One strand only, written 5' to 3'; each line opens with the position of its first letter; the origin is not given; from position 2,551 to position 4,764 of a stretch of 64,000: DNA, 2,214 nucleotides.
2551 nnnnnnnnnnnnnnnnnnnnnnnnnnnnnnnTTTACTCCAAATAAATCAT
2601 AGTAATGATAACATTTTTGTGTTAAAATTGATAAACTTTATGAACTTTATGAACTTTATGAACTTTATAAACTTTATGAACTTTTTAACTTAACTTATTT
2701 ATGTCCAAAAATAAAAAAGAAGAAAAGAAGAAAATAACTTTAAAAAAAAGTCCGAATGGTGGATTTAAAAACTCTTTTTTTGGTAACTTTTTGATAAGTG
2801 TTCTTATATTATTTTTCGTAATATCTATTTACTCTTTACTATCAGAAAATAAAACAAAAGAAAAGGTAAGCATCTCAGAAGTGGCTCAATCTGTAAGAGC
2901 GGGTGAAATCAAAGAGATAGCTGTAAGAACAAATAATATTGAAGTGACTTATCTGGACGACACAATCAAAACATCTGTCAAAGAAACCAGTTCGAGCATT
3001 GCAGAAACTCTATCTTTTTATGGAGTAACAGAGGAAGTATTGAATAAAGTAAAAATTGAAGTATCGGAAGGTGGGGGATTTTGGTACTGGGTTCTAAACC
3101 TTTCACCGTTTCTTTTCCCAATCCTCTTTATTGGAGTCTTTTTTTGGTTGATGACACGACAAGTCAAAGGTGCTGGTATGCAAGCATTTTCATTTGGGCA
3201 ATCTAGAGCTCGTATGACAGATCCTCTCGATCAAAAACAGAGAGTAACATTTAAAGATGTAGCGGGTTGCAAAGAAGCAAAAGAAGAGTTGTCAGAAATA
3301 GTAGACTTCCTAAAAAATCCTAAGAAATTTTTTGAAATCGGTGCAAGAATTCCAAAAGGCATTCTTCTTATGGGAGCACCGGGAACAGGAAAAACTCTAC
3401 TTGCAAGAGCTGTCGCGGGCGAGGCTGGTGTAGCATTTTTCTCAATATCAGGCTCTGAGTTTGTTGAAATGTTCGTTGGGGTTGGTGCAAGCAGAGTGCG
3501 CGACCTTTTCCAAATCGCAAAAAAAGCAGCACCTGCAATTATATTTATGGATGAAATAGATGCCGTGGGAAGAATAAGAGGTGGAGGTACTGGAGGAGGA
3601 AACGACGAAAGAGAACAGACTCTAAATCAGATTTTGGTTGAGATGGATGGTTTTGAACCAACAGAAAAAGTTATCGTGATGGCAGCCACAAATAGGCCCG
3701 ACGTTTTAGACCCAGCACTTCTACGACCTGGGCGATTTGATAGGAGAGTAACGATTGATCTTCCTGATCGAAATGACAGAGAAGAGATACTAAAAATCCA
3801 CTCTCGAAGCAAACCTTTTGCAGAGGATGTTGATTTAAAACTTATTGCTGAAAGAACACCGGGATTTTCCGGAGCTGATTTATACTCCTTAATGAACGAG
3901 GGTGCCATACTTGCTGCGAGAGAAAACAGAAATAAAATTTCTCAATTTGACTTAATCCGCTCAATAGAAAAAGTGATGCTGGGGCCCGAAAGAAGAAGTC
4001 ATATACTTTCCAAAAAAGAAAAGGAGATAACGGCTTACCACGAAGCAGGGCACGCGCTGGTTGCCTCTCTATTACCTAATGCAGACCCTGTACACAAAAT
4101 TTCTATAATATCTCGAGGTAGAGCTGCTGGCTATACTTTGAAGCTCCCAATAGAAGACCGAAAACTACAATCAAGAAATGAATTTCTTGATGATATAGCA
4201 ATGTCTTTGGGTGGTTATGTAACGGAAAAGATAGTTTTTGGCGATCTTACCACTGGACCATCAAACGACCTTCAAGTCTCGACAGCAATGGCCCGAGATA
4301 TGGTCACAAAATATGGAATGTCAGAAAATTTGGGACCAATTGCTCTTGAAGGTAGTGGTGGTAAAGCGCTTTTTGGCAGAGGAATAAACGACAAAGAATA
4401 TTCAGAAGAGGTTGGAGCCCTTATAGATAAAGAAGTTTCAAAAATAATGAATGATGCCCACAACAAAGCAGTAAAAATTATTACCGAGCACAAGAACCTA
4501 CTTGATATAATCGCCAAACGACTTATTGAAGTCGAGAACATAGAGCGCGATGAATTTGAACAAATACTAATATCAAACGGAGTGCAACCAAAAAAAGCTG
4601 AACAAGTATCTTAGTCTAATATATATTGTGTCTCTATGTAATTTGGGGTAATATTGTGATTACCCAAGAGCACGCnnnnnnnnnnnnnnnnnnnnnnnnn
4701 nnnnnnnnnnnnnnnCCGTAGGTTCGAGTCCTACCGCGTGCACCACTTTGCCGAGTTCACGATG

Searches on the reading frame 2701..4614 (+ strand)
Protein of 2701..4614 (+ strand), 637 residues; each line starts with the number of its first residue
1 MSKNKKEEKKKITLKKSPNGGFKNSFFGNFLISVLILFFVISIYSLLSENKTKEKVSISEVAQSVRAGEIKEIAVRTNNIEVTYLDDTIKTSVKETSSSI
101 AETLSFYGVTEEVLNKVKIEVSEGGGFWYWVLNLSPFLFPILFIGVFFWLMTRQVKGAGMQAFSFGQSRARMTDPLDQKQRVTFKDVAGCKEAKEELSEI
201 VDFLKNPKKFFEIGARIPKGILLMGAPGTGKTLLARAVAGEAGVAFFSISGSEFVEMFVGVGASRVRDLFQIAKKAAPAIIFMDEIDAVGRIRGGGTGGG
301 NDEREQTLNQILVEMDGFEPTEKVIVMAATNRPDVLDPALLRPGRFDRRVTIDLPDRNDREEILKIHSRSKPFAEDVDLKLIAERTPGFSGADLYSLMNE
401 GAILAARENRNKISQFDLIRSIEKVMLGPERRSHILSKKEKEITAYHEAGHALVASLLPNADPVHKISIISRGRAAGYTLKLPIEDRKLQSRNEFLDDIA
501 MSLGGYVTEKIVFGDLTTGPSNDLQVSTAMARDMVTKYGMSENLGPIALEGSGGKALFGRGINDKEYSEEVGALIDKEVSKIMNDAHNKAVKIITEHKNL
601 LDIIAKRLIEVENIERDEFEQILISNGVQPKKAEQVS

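Call 77: search_protein_families(library=pfam, proteins=[window:2701-4614:+], max_evalue=0.00001)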
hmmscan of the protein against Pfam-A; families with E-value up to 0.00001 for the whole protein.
window:2701-4614:+ (637 aa): 3 families
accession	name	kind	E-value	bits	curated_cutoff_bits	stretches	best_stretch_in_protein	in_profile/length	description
PF01434.24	Peptidase_M41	-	1e-64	218.3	29.9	1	435-622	2-191/191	Peptidase family M41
PF00004.35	AAA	-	3.8e-44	150.7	21.2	1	221-353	1-130/131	ATPase family associated with various cellular activities (AAA)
PF17862.7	AAA_lid_3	-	1.8e-12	47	27.2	1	376-415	1-40/45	AAA+ lid domain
